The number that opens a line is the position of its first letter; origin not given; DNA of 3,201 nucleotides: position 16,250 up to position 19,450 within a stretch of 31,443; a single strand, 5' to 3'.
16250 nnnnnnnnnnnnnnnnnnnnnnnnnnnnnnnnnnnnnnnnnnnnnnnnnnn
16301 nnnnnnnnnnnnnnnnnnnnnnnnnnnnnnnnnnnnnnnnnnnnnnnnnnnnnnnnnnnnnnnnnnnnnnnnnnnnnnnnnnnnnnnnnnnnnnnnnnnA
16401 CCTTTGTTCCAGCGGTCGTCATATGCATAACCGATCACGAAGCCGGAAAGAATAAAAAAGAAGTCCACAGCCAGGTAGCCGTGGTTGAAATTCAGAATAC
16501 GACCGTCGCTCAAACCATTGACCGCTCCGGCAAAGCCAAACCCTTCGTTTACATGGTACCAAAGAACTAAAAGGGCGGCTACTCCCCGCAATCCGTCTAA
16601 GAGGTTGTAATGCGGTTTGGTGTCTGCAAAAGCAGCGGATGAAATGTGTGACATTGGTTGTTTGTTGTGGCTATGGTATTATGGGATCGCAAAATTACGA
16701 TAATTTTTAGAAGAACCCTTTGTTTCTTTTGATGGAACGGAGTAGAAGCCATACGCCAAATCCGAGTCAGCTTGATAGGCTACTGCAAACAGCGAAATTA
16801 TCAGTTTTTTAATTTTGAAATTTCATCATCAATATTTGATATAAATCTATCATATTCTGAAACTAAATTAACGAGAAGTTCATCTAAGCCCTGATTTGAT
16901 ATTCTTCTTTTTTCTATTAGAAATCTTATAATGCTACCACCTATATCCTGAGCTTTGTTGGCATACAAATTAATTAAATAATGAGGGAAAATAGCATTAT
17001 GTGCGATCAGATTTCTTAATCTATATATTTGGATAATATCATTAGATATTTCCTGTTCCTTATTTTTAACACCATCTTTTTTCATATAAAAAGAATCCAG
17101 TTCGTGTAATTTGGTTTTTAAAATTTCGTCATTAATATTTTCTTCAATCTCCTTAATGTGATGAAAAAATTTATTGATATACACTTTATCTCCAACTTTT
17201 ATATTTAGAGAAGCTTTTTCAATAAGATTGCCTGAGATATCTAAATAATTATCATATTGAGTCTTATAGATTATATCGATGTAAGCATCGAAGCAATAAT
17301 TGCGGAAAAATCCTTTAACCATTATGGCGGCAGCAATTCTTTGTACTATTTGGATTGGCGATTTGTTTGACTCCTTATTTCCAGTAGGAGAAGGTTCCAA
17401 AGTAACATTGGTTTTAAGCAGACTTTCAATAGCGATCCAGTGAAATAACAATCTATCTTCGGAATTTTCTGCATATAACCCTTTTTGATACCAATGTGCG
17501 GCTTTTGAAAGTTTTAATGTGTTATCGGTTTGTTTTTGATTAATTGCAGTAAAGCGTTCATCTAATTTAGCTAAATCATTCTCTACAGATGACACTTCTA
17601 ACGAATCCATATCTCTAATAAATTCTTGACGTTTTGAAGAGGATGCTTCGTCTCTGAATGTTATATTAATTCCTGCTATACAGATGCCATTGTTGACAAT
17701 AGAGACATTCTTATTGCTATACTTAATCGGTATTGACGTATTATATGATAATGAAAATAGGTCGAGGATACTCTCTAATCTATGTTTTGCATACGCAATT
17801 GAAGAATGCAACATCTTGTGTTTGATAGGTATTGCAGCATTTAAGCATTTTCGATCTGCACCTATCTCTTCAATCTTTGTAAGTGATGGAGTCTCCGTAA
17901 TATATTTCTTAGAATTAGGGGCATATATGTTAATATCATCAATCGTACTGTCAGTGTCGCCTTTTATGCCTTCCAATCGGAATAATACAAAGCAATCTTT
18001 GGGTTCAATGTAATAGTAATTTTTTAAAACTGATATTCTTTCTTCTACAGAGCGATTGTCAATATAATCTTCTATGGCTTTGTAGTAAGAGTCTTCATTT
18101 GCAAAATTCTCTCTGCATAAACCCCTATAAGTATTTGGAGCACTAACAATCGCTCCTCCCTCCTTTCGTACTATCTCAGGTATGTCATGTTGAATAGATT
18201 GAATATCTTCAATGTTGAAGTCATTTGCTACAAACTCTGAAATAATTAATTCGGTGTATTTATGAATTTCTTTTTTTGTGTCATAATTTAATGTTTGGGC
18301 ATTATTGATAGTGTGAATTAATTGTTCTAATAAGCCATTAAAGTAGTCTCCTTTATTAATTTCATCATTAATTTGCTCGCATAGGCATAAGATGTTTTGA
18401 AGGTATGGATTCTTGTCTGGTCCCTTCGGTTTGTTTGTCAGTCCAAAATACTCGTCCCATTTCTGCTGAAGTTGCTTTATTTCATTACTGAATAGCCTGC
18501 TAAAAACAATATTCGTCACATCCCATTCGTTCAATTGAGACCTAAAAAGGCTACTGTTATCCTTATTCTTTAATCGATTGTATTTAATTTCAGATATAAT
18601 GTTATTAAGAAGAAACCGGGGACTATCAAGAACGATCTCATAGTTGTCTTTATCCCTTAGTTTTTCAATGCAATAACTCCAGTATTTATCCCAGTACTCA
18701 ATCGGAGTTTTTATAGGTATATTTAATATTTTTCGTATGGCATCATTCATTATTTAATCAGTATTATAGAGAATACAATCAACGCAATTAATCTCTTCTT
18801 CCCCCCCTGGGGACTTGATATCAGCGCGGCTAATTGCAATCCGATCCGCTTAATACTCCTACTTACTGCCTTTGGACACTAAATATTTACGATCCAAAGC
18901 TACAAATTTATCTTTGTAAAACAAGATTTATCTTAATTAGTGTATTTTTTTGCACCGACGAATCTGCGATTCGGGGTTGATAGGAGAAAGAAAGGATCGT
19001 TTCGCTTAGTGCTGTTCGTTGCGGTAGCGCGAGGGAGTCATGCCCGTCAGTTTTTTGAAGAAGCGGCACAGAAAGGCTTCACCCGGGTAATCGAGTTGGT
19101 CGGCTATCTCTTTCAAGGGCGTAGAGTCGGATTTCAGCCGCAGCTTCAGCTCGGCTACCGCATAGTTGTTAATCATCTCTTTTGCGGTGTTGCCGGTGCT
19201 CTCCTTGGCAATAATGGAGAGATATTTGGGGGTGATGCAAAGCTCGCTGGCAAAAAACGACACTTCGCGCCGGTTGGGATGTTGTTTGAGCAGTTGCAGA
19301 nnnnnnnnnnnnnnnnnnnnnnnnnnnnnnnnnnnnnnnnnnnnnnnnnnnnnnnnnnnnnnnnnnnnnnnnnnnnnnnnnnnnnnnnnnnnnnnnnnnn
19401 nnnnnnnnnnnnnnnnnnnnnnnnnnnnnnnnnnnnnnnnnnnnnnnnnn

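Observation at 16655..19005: AT-rich single-gene island encoding a 649-aa HEPN-domain protein: candidate stand-alone defence or abortive-infection gene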

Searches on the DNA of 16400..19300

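Call 63: search_rna_families(source=window, start=16400, end=19300, threshold=evalue, max_evalue=1)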
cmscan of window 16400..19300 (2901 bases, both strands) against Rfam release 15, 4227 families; matches with E-value up to 1: 1.
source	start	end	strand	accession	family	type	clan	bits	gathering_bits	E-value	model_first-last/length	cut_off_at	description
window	16433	16599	-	RF00080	Manganese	Cis-reg; riboswitch;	-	14.3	45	0.46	1-177/177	no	Manganese Mn2+ riboswitch aptamer (yybP-ykoY)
